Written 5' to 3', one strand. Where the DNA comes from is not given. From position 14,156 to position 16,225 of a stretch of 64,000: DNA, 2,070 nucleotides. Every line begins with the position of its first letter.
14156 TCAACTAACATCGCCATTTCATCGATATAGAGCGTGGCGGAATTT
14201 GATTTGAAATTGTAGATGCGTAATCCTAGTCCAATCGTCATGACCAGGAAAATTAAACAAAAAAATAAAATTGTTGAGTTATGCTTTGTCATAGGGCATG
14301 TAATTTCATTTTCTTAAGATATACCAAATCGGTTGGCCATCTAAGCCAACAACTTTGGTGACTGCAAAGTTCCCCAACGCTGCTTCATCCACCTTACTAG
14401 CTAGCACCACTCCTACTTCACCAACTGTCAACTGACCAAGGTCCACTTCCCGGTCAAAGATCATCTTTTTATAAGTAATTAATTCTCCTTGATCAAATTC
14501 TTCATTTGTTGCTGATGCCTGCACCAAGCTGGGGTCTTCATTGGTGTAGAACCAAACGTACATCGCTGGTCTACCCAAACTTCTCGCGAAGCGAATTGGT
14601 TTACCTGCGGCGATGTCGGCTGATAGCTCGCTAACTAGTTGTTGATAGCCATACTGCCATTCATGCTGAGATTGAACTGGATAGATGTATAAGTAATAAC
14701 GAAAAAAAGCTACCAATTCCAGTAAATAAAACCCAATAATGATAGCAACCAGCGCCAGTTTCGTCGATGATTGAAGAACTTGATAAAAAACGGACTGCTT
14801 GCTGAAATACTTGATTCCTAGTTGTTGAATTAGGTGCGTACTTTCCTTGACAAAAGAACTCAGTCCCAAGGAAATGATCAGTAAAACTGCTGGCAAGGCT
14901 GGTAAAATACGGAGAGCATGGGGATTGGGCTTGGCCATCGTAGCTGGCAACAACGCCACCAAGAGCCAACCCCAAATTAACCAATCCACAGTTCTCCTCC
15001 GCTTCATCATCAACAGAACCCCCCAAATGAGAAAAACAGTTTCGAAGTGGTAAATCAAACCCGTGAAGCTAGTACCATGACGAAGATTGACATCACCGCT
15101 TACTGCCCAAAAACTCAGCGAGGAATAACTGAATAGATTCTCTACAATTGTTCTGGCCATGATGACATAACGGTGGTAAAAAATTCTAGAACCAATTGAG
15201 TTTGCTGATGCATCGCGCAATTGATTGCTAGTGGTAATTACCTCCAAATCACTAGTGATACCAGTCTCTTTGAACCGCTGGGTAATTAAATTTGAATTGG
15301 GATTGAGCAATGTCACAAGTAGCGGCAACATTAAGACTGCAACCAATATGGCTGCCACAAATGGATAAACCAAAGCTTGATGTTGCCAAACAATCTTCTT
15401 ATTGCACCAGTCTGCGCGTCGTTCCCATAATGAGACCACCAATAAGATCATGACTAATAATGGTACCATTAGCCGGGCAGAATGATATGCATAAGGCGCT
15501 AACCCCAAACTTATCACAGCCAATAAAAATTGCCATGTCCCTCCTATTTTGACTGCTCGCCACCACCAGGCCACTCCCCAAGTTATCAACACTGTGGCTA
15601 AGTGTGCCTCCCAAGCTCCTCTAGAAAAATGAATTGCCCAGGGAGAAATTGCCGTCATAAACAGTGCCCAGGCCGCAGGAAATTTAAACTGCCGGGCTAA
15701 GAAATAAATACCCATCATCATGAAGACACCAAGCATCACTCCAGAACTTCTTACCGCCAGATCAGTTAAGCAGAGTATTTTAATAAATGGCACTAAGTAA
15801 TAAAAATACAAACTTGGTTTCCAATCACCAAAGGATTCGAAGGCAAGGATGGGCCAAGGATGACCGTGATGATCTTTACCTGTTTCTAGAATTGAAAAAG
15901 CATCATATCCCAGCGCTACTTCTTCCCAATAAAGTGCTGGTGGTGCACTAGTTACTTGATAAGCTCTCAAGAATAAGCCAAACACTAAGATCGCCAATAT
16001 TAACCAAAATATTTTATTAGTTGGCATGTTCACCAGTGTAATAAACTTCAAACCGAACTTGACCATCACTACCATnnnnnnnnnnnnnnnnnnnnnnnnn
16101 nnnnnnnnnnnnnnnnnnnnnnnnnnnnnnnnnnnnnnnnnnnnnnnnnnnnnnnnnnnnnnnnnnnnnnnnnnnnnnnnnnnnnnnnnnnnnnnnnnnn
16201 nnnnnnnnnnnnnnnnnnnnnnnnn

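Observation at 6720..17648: Family A ArnT/PMT-like GT-C enzymes: a tandem triplication plus two more copies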

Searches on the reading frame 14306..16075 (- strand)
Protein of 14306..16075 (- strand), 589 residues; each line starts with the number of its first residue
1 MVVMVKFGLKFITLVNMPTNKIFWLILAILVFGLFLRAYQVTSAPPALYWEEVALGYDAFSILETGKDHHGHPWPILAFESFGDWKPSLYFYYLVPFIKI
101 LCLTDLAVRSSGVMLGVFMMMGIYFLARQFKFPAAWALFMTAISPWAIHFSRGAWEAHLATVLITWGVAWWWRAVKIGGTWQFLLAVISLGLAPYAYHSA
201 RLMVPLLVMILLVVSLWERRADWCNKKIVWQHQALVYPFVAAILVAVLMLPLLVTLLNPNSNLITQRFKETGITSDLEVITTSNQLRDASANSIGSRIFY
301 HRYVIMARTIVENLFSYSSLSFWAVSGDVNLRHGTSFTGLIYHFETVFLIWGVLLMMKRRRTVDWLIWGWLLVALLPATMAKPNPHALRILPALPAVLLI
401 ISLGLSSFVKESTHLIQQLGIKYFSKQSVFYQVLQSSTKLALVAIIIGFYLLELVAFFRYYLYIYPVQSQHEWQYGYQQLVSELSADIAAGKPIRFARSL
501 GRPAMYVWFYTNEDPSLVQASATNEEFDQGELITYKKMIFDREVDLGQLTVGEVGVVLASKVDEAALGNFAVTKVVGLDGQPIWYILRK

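Call 5: search_protein_families(library=pfam, proteins=[window:14306-16075:-], max_evalue=0.01)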
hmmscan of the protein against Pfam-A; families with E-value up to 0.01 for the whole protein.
window:14306-16075:- (589 aa): 0 families
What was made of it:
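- On Pfam PMT_2 (PF13231): The 14306 and 16017 copies have no hit (call 5).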

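Call 13: search_protein_families(library=ncbifam, proteins=[window:14306-16075:-], max_evalue=0.01)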
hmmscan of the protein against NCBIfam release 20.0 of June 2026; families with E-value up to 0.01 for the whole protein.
window:14306-16075:- (589 aa): 0 families

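Call 15: find_homologous_proteins(query=A2, max_evalue=0.00001)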
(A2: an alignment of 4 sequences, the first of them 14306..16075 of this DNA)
Query A2 (4 sequences) (589 aa, profile of the alignment): 320 proteins with E <= 0.00001 among 8000 candidates; the best 120 are listed.
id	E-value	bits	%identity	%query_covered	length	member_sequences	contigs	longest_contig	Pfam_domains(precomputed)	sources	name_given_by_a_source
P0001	2.0e-223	761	100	100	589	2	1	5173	-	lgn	-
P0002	1.5e-205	702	89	100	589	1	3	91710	-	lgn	-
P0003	1.8e-159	550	63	100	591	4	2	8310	-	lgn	-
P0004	1.1e-118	416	42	87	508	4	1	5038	-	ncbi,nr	ncbi:glycosyltransferase family 39 protein [Patescibacteria group bacterium]|nr:glycosyltransferase 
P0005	1.3e-118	415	41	89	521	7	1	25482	-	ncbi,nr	ncbi:hypothetical protein KJ628_05695 [Patescibacteria group bacterium]|nr:hypothetical protein [Pat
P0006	3.6e-118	414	41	96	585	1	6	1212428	-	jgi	jgi:hypothetical protein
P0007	3.0e-117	411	41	91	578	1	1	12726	-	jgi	jgi:hypothetical protein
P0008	4.3e-117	410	43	88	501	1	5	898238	PF13231.13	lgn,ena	-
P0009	8.3e-117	409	43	87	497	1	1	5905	-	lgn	-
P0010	1.5e-116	409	41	96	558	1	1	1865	-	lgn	-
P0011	6.7e-116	406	39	94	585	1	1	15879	-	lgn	-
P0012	1.8e-115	405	41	96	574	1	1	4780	-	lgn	-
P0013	3.0e-115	404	42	87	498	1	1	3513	-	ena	-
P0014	3.9e-115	404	41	87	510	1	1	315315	-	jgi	jgi:4-amino-4-deoxy-L-arabinose transferase-like glycosyltransferase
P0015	5.9e-115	403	41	88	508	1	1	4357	-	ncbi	-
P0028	1.2e-112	396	38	93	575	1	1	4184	PF13231.13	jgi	jgi:4-amino-4-deoxy-L-arabinose transferase-like glycosyltransferase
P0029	1.4e-112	395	38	89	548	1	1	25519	PF13231.13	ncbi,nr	ncbi:MAG: hypothetical protein GF381_00835 [Candidatus Pacebacteria bacterium]|nr:hypothetical prote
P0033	4.4e-112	394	41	89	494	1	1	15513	PF13231.13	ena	-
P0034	7.2e-112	393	42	88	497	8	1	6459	PF13231.13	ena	-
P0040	2.1e-111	392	38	95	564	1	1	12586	PF13231.13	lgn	-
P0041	4.1e-111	391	39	91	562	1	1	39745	-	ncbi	ncbi:MAG TPA: hypothetical protein VF209_03570 [Patescibacteria group bacterium]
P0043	1.1e-110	389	43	89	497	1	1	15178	PF13231.13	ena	-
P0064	2.1e-108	382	41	94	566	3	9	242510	PF13231.13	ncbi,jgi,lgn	jgi:4-amino-4-deoxy-L-arabinose transferase-like glycosyltransferase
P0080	6.3e-107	377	36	95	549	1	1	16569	PF13231.13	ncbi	-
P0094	9.3e-106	373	36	95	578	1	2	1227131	PF13231.13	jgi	jgi:4-amino-4-deoxy-L-arabinose transferase-like glycosyltransferase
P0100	1.5e-105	372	41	85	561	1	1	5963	PF13231.13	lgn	-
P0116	1.9e-104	369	40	92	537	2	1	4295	PF13231.13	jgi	-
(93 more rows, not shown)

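Call 16: find_encoding_contigs(protein=P0002, flank=10000, max_places=3)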
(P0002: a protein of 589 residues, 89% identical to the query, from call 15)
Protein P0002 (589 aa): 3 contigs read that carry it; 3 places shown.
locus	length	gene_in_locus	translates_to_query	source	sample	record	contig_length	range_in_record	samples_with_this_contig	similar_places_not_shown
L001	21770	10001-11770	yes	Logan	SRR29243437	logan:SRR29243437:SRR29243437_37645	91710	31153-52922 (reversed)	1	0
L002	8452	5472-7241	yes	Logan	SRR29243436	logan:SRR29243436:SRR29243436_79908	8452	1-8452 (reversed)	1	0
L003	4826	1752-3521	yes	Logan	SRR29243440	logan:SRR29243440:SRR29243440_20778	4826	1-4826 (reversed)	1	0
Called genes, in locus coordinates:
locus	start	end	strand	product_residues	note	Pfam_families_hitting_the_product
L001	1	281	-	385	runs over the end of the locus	PF03816:LytR_cpsA_psr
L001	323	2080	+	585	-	-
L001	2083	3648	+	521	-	PF01943:Polysacc_synt, PF13440:Polysacc_synt_3, PF03023:MurJ (weak)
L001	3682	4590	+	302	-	PF00535:Glycos_transf_2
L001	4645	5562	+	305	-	PF00535:Glycos_transf_2, PF13641:Glyco_tranf_2_3, PF13632:Glyco_trans_2_3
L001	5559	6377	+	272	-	PF00535:Glycos_transf_2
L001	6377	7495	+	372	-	PF00534:Glycos_transf_1, PF13692:Glyco_trans_1_4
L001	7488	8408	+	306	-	PF00535:Glycos_transf_2 (faint), PF13641:Glyco_tranf_2_3, PF13632:Glyco_trans_2_3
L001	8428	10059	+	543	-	-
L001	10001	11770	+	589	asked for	-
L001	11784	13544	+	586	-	-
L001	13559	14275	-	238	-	PF00535:Glycos_transf_2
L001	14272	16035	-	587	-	-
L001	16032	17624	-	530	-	-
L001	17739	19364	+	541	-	PF13231:PMT_2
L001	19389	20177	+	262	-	PF00535:Glycos_transf_2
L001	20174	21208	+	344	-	PF13579:Glyco_trans_4_4 (faint), PF13439:Glyco_transf_4, PF00534:Glycos_transf_1, PF13692:Glyco_trans_1_4, PF20706:GT4-conflict (weak)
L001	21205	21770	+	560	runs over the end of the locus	-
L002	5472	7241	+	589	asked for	-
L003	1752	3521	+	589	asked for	-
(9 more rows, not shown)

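Call 31: predict_structure(alignment_id=A3)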
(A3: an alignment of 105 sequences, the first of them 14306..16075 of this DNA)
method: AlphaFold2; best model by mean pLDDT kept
length: 589 residues; sequences in the alignment: 105
mean_pLDDT: 93.6   pTM: 0.93
mean pLDDT of the five models: 93.6, 92.9, 92.7, 92.4, 92.2
residues with pLDDT >= 90: 516; 70-90: 48; 50-70: 8; < 50: 17
segments of 3 or more residues with pLDDT < 50: 1-17
pLDDT, mean of each block of 10 residues (from residue 1): 41 52 95 98 97 97 97 92 90 98 98 98 98 98 98 98 99 93 98 97 97 94 71 83 97 90 85 92 97 97 96 97 97 97 98 97 98 97 96 98 98 96 92 93 97 98 98 97 98 95 96 97 88 95 95 95 93 98 97
secondary structure, 60 per line:
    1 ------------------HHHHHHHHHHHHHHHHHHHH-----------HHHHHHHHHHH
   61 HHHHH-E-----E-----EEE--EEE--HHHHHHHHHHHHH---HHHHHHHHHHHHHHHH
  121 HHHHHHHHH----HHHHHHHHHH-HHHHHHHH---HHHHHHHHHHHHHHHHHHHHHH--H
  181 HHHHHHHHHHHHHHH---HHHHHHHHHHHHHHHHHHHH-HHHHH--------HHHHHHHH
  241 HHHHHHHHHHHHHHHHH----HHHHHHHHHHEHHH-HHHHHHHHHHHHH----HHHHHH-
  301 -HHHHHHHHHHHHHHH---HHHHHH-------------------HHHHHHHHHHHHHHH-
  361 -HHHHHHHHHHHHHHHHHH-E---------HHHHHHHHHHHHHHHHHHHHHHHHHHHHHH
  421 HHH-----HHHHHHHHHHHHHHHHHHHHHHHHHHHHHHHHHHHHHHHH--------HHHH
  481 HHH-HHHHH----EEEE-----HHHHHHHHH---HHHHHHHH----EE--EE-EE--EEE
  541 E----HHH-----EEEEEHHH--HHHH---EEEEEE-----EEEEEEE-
elements in order: H19-38 H50-65 E79-81 E84-86 H89-101 H105-129 H134-143 H145-152 H156-177 H180-195 H199-218 H220-224 H233-257 H262-271 H277-289 H294-299 H302-316 H320-325 H345-359 H362-379 H391-423 H429-468 H477-483 H485-489 E494-497 H503-511 H515-522 E538-541 E554-558 H564-567 E571-576 E582-588
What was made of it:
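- On GT-C fold glycosyltransferase superfamily: AF2 model pLDDT 93.6, pTM 0.93 (call 31). They lie between helix 19-38 (TM1) and helix 89-101 in the model (call 31).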

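Call 53: find_encoding_contigs(protein=P0041, flank=10000, max_places=1)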
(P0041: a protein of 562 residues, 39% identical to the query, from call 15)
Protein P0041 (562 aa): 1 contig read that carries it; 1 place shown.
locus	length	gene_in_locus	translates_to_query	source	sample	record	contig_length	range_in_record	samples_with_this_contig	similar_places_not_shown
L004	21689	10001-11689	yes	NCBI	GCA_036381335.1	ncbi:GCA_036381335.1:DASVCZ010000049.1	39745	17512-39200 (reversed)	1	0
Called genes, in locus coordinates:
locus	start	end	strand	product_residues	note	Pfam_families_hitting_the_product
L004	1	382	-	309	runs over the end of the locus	PF03816:LytR_cpsA_psr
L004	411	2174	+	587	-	PF10131:PTPS_related (weak)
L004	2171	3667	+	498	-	PF01943:Polysacc_synt, PF13440:Polysacc_synt_3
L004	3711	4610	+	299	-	PF00535:Glycos_transf_2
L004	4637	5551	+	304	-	PF00535:Glycos_transf_2, PF13641:Glyco_tranf_2_3, PF13632:Glyco_trans_2_3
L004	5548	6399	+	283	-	PF00535:Glycos_transf_2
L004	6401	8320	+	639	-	PF20706:GT4-conflict (faint), PF00534:Glycos_transf_1, PF13692:Glyco_trans_1_4, PF00535:Glycos_transf_2, PF10111:Glyco_tranf_2_2 (faint), PF13641:Glyco_tranf_2_3, PF13632:Glyco_trans_2_3 (weak)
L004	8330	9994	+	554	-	-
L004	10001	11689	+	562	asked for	-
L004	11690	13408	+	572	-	PF02366:PMT (weak)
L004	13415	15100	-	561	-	-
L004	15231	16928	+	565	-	PF02366:PMT, PF13231:PMT_2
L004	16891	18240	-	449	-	-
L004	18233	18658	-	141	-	PF00293:NUDIX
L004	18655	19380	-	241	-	PF00535:Glycos_transf_2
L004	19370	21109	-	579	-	-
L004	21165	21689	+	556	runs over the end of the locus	PF13231:PMT_2 (weak)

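Call 54: find_encoding_contigs(protein=P0014, flank=10000, max_places=1)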
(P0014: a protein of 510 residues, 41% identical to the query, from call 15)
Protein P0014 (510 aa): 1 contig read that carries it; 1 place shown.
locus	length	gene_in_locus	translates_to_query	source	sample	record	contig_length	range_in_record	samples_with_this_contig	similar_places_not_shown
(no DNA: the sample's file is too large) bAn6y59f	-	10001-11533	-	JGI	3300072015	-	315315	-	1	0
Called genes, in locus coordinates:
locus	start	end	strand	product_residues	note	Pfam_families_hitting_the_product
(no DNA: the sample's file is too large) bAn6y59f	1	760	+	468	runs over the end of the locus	PF01336:tRNA_anti-codon, PF00152:tRNA-synt_2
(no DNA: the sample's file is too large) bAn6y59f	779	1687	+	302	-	PF00768:Peptidase_S11, PF02113:Peptidase_S13 (faint)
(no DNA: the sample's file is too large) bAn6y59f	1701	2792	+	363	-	-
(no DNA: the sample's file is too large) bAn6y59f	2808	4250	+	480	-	PF00749:tRNA-synt_1c, PF19269:Anticodon_2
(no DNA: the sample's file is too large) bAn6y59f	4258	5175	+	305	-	-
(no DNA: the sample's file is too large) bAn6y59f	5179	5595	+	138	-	-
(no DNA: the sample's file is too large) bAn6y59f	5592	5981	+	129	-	PF02130:YbeY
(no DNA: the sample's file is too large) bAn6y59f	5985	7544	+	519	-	PF13177:DNA_pol3_delta2, PF13401:AAA_22 (weak), PF00004:AAA, PF22608:DNAX_ATPase_lid, PF20964:DnaX_C (weak)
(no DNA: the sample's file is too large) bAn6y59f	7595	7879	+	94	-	PF02575:YbaB_DNA_bd (weak)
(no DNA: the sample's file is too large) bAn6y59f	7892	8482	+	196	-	PF01725:Ham1p_like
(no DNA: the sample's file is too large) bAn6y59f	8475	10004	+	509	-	PF13231:PMT_2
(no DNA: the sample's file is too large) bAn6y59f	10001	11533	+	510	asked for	-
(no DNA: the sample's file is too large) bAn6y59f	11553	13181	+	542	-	PF13231:PMT_2 (weak)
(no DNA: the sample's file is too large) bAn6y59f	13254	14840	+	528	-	-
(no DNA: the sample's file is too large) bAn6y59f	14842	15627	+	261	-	PF00535:Glycos_transf_2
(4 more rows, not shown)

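Call 62: find_encoding_contigs(protein=P0006, flank=10000, max_places=1)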
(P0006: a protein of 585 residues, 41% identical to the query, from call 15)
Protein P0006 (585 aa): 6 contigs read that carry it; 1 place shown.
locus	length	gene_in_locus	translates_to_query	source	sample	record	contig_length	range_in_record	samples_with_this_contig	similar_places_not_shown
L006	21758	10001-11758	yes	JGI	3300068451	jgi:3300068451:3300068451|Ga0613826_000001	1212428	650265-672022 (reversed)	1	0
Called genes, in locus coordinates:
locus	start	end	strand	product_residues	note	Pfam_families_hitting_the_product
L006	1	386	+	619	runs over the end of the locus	PF10131:PTPS_related (weak)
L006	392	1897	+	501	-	PF01943:Polysacc_synt, PF13440:Polysacc_synt_3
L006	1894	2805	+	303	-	PF00535:Glycos_transf_2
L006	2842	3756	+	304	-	PF00535:Glycos_transf_2, PF13641:Glyco_tranf_2_3, PF13632:Glyco_trans_2_3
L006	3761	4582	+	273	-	PF00535:Glycos_transf_2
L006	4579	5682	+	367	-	PF00534:Glycos_transf_1, PF13692:Glyco_trans_1_4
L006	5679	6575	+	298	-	PF00535:Glycos_transf_2, PF13641:Glyco_tranf_2_3, PF13632:Glyco_trans_2_3 (weak)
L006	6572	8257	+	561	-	-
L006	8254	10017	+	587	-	-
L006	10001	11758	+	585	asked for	-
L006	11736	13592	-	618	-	-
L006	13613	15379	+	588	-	PF13231:PMT_2 (weak)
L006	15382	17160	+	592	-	PF13231:PMT_2 (faint)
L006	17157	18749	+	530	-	-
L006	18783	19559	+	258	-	PF00535:Glycos_transf_2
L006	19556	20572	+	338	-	PF13439:Glyco_transf_4, PF20706:GT4-conflict, PF00534:Glycos_transf_1, PF13692:Glyco_trans_1_4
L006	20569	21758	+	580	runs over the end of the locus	-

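Call 82: search_solved_structures(query=A3, max_evalue=1, show_alignments=3)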
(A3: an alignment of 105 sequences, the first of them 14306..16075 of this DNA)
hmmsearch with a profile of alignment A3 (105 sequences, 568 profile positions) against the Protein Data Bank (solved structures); distinct sequences matched with E-value up to 1: 1.
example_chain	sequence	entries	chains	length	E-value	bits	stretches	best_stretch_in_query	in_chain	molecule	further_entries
6el2_A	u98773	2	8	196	0.5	12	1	426-496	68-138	Transcriptional regulator TetR family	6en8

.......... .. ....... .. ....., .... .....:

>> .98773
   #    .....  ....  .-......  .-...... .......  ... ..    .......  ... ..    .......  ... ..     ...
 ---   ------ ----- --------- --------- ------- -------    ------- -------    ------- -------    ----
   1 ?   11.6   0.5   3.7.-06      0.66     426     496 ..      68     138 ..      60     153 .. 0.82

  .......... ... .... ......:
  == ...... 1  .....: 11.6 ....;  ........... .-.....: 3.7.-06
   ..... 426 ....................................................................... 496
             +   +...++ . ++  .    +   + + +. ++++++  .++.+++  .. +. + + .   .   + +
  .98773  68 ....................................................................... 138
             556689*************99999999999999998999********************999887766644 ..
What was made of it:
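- On ArnT / GT83: No hit with the 105-sequence profile (call 82).
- Tried and rejected: A sequence search of PDB with the large family profile found nothing (call 82).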

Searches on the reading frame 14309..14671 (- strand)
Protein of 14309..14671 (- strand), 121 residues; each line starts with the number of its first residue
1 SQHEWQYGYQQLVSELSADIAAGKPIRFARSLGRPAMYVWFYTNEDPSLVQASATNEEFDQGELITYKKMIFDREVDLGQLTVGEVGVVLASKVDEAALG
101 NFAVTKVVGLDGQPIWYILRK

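Call 80: predict_structure(alignment_id=A5)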
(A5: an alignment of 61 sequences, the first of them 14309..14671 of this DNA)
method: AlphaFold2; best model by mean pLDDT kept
length: 121 residues; sequences in the alignment: 61
mean_pLDDT: 92.1   pTM: 0.85
mean pLDDT of the five models: 92.1, 89.9, 89.6, 89.4, 88.8
residues with pLDDT >= 90: 98; 70-90: 18; 50-70: 5; < 50: 0
segments of 3 or more residues with pLDDT < 50: none
pLDDT, mean of each block of 10 residues (from residue 1): 74 97 96 91 94 85 91 95 97 94 96 96 94
secondary structure, 60 per line:
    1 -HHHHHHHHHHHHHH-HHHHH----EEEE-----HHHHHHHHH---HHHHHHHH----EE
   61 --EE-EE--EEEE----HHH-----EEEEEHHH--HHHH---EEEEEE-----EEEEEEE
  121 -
elements in order: H2-15 H17-21 E26-29 H35-43 H47-54 E70-73 E86-90 H96-99 E103-108 E114-120
